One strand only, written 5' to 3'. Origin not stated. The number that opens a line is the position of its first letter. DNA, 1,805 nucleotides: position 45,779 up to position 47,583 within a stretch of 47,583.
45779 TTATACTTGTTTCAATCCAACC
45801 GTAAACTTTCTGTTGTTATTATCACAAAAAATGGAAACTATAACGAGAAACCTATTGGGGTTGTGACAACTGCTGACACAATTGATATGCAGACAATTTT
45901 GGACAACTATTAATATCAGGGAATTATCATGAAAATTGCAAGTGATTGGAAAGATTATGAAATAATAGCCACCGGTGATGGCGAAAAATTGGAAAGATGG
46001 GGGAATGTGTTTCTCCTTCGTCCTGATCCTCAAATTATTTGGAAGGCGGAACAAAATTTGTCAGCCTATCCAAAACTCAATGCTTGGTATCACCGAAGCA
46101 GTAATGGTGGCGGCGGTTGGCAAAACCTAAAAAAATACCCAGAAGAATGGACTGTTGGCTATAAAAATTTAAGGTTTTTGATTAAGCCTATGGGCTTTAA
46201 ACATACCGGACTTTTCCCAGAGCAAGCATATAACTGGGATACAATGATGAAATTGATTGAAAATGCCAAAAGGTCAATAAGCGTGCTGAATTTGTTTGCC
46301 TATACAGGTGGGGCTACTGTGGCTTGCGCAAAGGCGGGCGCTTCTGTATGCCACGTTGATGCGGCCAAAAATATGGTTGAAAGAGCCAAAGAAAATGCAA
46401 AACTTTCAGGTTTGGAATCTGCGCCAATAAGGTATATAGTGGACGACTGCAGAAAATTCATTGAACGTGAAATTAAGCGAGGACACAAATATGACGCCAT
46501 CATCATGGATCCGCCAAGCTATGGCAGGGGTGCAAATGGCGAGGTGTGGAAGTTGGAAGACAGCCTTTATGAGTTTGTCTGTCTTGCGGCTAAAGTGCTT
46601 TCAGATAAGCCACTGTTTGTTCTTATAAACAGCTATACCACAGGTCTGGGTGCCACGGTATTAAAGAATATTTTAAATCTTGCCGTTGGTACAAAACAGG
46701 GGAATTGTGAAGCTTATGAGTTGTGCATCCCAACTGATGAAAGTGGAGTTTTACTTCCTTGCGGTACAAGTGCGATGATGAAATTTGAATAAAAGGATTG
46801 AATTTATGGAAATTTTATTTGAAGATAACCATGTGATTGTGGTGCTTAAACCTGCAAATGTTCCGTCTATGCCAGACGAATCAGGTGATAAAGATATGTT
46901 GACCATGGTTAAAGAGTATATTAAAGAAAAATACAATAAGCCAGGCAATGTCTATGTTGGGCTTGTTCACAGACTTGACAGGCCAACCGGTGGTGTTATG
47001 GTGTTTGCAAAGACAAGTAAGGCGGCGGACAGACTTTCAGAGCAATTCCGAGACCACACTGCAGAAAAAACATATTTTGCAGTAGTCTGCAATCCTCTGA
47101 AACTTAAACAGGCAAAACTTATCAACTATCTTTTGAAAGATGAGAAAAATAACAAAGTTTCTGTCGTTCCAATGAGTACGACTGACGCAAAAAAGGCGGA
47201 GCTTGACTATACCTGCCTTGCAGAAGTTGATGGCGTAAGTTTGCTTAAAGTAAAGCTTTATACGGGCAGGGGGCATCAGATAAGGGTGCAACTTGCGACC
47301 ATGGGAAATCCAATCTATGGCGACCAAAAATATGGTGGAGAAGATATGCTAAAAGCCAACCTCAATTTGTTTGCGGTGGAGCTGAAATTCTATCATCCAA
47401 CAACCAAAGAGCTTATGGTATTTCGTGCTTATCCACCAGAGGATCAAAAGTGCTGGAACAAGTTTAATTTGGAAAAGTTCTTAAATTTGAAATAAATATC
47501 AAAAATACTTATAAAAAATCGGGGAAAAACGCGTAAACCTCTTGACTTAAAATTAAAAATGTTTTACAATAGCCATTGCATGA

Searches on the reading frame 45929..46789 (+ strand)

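Call 37: search_protein_families(library=pfam, proteins=[window:45929-46789:+], max_evalue=0.001)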
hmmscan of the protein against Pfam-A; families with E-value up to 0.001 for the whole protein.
window:45929-46789:+ (287 aa): 5 families
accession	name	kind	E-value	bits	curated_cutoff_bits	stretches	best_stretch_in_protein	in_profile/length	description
PF10672.15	Methyltrans_SAM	-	1.8e-15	57.4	27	1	70-202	82-210/286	S-adenosylmethionine-dependent methyltransferase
PF09445.16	Methyltransf_15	-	3.8e-06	27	22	1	119-201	4-85/165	RNA cap guanine-N2 methyltransferase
PF03602.21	Cons_hypoth95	-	5.2e-06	26.7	24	1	105-196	31-122/182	Conserved hypothetical protein 95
PF13649.12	Methyltransf_25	-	3.5e-05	24.8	27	1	119-193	1-70/97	Methyltransferase domain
PF02475.24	TRM5-TYW2_MTfase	-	0.00087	19.7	28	0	107-195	28-112/164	TRM5/TYW2 methyltransferase domain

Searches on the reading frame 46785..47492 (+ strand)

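Call 37: search_protein_families(library=pfam, proteins=[window:46785-47492:+], max_evalue=0.001)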
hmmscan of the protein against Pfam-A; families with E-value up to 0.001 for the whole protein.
window:46785-47492:+ (236 aa): 1 family
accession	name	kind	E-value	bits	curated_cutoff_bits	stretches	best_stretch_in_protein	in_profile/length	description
PF00849.27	PseudoU_synth_2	-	4.3e-31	108.6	26.8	1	16-171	1-151/152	RNA pseudouridylate synthase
